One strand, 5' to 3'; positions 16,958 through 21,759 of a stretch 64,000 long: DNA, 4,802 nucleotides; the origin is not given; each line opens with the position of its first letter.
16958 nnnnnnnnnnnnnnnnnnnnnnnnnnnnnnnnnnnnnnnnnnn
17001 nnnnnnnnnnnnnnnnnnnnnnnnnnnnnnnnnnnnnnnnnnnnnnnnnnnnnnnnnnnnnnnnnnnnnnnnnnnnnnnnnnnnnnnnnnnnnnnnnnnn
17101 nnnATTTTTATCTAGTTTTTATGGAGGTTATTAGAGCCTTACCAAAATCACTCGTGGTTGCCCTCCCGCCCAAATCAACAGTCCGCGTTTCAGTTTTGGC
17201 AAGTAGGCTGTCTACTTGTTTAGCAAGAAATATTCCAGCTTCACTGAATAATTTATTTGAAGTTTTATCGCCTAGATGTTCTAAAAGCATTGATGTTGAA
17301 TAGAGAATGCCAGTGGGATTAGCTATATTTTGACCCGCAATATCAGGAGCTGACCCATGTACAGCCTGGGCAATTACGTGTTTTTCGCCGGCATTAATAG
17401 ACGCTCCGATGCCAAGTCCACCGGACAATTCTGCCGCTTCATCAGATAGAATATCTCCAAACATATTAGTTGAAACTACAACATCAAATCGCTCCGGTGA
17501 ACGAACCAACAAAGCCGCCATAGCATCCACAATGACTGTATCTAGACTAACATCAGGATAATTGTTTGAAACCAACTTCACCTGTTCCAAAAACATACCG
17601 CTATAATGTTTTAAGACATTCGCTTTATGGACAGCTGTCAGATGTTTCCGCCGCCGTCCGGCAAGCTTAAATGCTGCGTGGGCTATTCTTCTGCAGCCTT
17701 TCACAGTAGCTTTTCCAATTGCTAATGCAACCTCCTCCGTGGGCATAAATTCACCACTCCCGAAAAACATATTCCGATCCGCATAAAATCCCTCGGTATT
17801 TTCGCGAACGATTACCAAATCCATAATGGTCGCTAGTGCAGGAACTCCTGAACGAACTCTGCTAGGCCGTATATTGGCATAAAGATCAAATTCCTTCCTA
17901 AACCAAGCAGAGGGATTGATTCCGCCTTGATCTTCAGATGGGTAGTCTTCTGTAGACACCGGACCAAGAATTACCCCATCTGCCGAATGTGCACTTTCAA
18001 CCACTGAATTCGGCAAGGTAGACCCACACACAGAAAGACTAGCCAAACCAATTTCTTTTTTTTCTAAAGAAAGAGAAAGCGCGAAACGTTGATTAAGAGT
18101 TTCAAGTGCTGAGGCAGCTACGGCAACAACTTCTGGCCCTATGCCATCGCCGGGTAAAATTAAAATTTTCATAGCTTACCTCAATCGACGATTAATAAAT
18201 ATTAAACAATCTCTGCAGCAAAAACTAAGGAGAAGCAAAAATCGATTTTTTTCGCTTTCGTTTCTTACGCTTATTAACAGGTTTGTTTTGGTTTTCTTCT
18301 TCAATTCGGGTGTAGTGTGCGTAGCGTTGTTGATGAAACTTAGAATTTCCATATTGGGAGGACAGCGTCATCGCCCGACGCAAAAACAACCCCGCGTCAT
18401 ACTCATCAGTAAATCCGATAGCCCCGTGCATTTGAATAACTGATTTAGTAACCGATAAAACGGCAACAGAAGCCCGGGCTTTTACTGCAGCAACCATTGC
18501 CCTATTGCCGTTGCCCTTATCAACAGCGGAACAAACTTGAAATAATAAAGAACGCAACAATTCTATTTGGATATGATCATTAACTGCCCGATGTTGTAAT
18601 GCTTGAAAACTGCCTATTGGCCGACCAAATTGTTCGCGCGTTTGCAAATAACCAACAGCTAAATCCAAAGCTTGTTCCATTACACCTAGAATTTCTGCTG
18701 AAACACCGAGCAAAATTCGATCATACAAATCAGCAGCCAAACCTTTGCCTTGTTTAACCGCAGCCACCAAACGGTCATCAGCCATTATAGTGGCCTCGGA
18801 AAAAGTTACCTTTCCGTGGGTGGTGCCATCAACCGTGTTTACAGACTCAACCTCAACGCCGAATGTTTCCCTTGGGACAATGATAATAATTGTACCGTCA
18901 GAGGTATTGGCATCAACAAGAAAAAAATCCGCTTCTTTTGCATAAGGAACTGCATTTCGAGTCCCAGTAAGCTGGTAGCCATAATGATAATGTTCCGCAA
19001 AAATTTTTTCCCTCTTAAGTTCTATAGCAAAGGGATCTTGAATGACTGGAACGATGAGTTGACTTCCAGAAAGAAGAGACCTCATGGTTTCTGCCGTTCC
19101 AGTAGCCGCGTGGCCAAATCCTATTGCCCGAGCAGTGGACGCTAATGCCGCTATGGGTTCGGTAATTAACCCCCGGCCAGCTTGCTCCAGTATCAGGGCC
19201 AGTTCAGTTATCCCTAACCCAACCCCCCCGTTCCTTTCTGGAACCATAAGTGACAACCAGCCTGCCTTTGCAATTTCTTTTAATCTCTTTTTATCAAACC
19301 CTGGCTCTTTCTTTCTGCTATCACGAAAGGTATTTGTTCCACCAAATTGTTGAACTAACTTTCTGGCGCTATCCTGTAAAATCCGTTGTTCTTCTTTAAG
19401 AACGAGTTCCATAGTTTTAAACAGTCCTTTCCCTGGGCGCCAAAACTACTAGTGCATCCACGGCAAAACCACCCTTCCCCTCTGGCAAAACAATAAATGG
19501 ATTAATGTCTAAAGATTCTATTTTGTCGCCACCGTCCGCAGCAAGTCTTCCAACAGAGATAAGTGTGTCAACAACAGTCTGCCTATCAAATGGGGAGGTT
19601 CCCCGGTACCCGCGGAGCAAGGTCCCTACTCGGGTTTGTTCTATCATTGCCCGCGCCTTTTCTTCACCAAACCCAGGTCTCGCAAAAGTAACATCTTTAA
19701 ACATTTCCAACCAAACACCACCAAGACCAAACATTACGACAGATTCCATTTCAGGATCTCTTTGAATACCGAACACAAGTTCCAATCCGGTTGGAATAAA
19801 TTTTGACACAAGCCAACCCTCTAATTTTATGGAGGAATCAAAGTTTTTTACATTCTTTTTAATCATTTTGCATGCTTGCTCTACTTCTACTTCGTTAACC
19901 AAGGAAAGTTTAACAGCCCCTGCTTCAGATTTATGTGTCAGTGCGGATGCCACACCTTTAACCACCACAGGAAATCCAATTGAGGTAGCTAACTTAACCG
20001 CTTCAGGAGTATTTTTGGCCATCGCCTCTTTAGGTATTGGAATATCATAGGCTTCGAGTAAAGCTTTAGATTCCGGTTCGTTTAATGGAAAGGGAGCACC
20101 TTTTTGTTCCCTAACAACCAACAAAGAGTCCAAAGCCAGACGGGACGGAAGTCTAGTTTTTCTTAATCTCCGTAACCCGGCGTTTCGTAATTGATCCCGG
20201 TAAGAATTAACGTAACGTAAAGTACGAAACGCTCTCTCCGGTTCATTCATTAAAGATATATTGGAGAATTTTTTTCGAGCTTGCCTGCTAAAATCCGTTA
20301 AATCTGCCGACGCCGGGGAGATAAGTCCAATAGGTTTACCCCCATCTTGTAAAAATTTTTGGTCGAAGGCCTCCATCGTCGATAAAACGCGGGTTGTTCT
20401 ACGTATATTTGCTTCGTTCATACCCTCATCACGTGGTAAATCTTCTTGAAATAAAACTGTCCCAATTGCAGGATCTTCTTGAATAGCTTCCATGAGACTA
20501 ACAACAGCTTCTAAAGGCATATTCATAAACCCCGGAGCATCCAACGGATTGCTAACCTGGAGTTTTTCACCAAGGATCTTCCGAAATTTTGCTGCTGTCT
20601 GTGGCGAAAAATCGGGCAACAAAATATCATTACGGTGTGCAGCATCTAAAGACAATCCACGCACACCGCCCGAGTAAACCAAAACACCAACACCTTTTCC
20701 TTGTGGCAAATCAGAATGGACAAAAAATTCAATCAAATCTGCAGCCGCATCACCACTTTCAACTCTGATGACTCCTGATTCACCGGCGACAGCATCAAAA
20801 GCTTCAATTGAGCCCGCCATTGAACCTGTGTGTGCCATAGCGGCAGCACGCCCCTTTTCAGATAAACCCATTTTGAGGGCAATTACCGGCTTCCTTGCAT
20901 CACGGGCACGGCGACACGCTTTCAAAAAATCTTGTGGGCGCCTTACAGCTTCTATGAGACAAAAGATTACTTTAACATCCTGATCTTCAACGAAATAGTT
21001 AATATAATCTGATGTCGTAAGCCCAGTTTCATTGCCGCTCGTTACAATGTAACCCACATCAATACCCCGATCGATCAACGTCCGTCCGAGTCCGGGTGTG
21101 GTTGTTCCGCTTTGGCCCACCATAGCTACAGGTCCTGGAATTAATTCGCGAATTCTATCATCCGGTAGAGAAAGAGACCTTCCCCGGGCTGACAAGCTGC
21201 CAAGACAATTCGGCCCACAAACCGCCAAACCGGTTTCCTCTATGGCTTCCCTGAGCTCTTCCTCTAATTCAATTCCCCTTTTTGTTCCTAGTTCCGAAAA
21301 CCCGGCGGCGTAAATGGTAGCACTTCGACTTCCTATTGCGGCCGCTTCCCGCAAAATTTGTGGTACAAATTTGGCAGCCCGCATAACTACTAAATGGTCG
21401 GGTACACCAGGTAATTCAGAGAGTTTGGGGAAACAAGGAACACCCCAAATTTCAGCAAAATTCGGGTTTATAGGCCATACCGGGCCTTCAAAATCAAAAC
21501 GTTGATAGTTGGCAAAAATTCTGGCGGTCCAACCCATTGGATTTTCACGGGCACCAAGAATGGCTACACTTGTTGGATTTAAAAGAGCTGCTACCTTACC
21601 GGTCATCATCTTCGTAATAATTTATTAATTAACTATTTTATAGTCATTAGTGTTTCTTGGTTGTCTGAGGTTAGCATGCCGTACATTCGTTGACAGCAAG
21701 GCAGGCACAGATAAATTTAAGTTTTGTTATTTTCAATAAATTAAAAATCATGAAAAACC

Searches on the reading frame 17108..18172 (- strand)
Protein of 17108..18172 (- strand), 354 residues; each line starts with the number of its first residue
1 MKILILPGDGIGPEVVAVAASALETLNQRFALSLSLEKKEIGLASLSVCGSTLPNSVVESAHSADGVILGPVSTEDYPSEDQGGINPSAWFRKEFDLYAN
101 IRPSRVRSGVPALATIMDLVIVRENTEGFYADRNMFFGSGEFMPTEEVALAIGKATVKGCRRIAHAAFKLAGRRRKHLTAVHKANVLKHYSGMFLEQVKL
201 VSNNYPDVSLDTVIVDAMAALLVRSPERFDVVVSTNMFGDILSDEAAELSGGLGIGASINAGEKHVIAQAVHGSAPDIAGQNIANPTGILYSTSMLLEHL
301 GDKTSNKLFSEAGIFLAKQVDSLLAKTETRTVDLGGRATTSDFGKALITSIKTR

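Call 3: search_protein_families(library=pfam, proteins=[window:17108-18172:-])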
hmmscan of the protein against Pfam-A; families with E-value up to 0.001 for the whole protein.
window:17108-18172:- (354 aa): 1 family
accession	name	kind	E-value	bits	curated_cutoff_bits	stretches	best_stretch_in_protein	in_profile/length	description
PF00180.25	Iso_dh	-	4e-87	293.2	27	1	2-346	1-347/348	Isocitrate/isopropylmalate dehydrogenase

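Call 4: search_protein_families(library=ncbifam, proteins=[window:17108-18172:-])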
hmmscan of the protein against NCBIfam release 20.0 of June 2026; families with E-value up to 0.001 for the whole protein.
window:17108-18172:- (354 aa): 17 families
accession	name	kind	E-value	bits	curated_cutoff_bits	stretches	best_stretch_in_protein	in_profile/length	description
TIGR02088.1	LEU3_arch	subfamily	1.4e-85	287.4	409.8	1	4-347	2-323/324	isopropylmalate/isohomocitrate dehydrogenases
NF040626.1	AksF2_Meth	equivalog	1.2e-82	277.8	540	1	2-352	3-331/333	homoisocitrate dehydrogenase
NF006529.0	PRK08997.1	equivalog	7.2e-78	261.9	510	1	2-349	5-333/335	isocitrate dehydrogenase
NF040619.1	AksF_Meth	equivalog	8.4e-73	245.4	500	1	1-344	2-340/343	homoisocitrate dehydrogenase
TIGR00169.1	leuB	equivalog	6.1e-72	242.5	353.2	1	2-347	1-345/349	3-isopropylmalate dehydrogenase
NF002898.0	PRK03437.1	equivalog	9.9e-72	242.1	393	1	1-336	5-339/347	3-isopropylmalate dehydrogenase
TIGR02089.1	TTC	equivalog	4.7e-70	236.3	470.4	1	2-350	5-351/352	tartrate dehydrogenase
NF006673.0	PRK09222.1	equivalog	7.8e-69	232.9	509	1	2-349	6-339/482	NADP-dependent isocitrate dehydrogenase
TIGR00175.1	mito_nad_idh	equivalog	1.3e-63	215.2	432.4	1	3-350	6-333/334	isocitrate dehydrogenase (NAD(+))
NF006048.0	PRK08194.1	equivalog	1.4e-61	208.5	501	1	2-353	5-351/352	tartrate dehydrogenase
TIGR02924.1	ICDH_alpha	equivalog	9.7e-58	196.4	561.35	1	2-316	2-302/473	isocitrate dehydrogenase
NF040855.1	iso_homocit_dh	equivalog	7.1e-53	180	680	1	2-351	3-319/345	isocitrate--homoisocitrate dehydrogenase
NF005036.0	PRK06451.1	equivalog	1.3e-32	113.1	484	2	208-352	268-409/412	NADP-dependent isocitrate dehydrogenase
NF005425.0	PRK07006.1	equivalog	3.8e-32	111.6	490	1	6-349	32-414/416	NADP-dependent isocitrate dehydrogenase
TIGR00183.1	prok_nadp_idh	equivalog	9.9e-32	110.3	567.3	2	208-349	275-414/417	isocitrate dehydrogenase (NADP(+))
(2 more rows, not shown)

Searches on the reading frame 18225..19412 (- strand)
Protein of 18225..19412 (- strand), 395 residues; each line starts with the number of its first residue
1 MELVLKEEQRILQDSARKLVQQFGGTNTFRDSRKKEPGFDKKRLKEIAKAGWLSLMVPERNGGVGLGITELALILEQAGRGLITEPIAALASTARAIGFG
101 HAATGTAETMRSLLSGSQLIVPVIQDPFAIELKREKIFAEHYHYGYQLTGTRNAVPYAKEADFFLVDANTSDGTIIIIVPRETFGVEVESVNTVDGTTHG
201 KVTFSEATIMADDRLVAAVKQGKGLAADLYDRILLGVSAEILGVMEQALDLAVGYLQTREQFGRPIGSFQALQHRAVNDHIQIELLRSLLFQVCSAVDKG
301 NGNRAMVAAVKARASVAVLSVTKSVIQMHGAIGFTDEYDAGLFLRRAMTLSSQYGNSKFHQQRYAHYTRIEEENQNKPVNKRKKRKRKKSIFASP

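Call 3: search_protein_families(library=pfam, proteins=[window:18225-19412:-])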
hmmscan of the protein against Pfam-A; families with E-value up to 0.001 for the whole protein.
window:18225-19412:- (395 aa): 3 families
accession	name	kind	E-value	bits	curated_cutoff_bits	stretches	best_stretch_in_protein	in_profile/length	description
PF00441.29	Acyl-CoA_dh_1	-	1.8e-24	87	22.4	1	236-358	17-139/150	Acyl-CoA dehydrogenase, C-terminal domain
PF02771.21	Acyl-CoA_dh_N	-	2.3e-11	44.5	22.9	1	7-108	2-100/113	Acyl-CoA dehydrogenase, N-terminal domain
PF08028.16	Acyl-CoA_dh_2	-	2.9e-06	28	22.7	1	236-338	2-114/134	Acyl-CoA dehydrogenase, C-terminal domain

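Call 4: search_protein_families(library=ncbifam, proteins=[window:18225-19412:-])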
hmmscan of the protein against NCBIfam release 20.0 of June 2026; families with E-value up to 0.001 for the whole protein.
window:18225-19412:- (395 aa): 16 families
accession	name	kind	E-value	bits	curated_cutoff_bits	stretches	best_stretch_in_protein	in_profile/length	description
TIGR03203.1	pimD_small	equivalog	1.4e-40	139.6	652.7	1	5-365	4-373/378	pimeloyl-CoA dehydrogenase small subunit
NF050027.1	acylCoADhIpdE2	equivalog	5.3e-34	118.1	450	2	201-358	144-300/311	acyl-CoA dehydrogenase IpdE2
NF042972.1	AcrlCoAredClosAcrC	equivalog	1e-27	96.8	640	1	1-349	1-357/378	acryloyl-CoA reductase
NF053553.1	prodigi_MBC_PigA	equivalog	2.1e-27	96.3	500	1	1-338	1-349/381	prodigiosin MBC biosynthesis dehydrogenase PigA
NF045652.1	ProlPCPDhRedW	equivalog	5e-26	91.4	650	1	19-348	10-353/376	L-prolyl-[peptidyl-carrier protein] dehydrogenase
NF042439.1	SulpropCoADesulf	equivalog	4.2e-24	85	600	1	39-339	25-341/379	3-sulfinopropanoyl-CoA desulfinase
NF008997.0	PRK12341.1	equivalog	1.2e-23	83.9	537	1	1-339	1-347/382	acyl-CoA dehydrogenase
TIGR03207.1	cyc_hxne_CoA_dh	equivalog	3.7e-19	68.7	575.35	1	5-350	1-353/372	cyclohexanecarboxyl-CoA dehydrogenase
NF045552.1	GlutCoADH_Des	equivalog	3.5e-18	65.9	470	1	1-350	1-361/387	glutaryl-CoA dehydrogenase Acd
NF043006.1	CyhCrbnylCoADH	equivalog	5.7e-18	65.1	650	1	145-347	146-354/380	cyclohexane-1-carbonyl-CoA dehydrogenase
NF002885.1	PRK03354.1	equivalog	4.6e-15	55.5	540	1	1-340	1-345/378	crotonobetainyl-CoA dehydrogenase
NF058590.1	AcCoDHFadEBacil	equivalog_domain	7.4e-15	54.5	600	1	6-339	22-381/586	acyl-CoA dehydrogenase FadE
NF052270.1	Staph_DH_FadE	equivalog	2.8e-09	36.2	600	1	149-347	171-372/400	acyl-CoA dehydrogenase FadE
NF049984.1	Rv1679_FadE16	equivalog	1.1e-06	28.2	600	1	38-345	24-342/371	Rv1679 family acyl-CoA dehydrogenase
NF037942.1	ac_ACP_DH_MbtN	equivalog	4.8e-06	25.6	700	1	144-345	136-342/376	mycobactin biosynthesis acyl-ACP dehydrogenase MbtN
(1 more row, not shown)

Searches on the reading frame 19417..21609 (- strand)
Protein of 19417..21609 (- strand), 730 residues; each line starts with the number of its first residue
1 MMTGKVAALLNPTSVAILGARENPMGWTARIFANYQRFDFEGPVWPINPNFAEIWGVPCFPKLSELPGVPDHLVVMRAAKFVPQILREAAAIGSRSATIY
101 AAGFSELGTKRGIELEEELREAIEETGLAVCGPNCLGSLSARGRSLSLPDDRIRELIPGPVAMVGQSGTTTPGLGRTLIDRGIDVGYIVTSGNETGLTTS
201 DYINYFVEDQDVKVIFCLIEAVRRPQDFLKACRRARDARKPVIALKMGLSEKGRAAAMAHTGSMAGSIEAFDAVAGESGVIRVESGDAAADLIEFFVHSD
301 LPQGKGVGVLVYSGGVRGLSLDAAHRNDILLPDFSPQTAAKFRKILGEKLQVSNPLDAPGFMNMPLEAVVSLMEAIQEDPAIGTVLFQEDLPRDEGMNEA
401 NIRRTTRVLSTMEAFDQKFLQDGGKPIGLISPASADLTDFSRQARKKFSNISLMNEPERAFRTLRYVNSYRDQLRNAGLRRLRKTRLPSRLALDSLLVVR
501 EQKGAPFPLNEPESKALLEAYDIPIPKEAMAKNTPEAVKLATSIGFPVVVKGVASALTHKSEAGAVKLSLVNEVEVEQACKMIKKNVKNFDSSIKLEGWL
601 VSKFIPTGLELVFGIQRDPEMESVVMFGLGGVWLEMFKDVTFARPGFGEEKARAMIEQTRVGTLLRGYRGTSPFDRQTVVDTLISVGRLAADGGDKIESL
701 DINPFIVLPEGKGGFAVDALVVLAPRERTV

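Call 3: search_protein_families(library=pfam, proteins=[window:19417-21609:-])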
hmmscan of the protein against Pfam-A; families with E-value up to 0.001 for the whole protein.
window:19417-21609:- (730 aa): 4 families
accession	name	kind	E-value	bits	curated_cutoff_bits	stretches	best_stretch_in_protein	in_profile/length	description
PF13549.11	ATP-grasp_5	-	3e-57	194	27.6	1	509-723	10-221/221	ATP-grasp domain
PF13607.11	Succ_CoA_lig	-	1.1e-37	129.3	27.4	1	158-295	1-137/138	Succinyl-CoA ligase like flavodoxin domain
PF13380.12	CoA_binding_2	-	4.9e-21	75.8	22.8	1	14-137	2-112/116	CoA binding domain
PF08442.15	ATP-grasp_2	-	0.00096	19.2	29.5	0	509-622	2-118/202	ATP-grasp domain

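Call 4: search_protein_families(library=ncbifam, proteins=[window:19417-21609:-])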
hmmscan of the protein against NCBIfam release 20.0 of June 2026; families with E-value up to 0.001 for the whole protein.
window:19417-21609:- (730 aa): 10 families
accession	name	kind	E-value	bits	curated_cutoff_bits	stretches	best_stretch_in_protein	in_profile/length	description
NF045494.1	AcCoALig_Archglob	equivalog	8.6e-96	321.8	1200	2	4-471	216-663/665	acetate--CoA ligase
NF045493.1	HydDutCoALig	equivalog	3.8e-95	319.9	1300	2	457-722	436-697/698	4-hydroxybutyrate--CoA ligase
NF045492.1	HydPropCoALig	equivalog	4.8e-87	292.9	1300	2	510-724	20-230/700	3-hydroxypropionate--CoA ligase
TIGR02717.1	AcCoA-syn-alpha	equivalog_domain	2.6e-77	260.4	567.15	1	7-386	2-375/447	acetate--CoA ligase alpha subunit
NF004230.0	PRK05678.1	equivalog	7.4e-07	28.7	336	1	119-265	108-252/291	succinate--CoA ligase subunit alpha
NF010623.0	PRK14016.1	subfamily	9.9e-06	24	877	1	514-587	218-286/871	cyanophycin synthetase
TIGR01016.1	sucCoAbeta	subfamily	1.1e-05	24.6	375.55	1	509-632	3-131/386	succinate-CoA ligase subunit beta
TIGR02068.2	cya_phycin_syn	equivalog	1.8e-05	23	850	1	513-588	216-286/862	cyanophycin synthetase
NF001913.0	PRK00696.1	equivalog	5.5e-05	22.3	370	1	509-626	3-123/388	ADP-forming succinate--CoA ligase subunit beta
TIGR02144.1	LysX_arch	equivalog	0.00043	19.5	275.6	1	515-554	92-131/281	lysine biosynthesis protein LysX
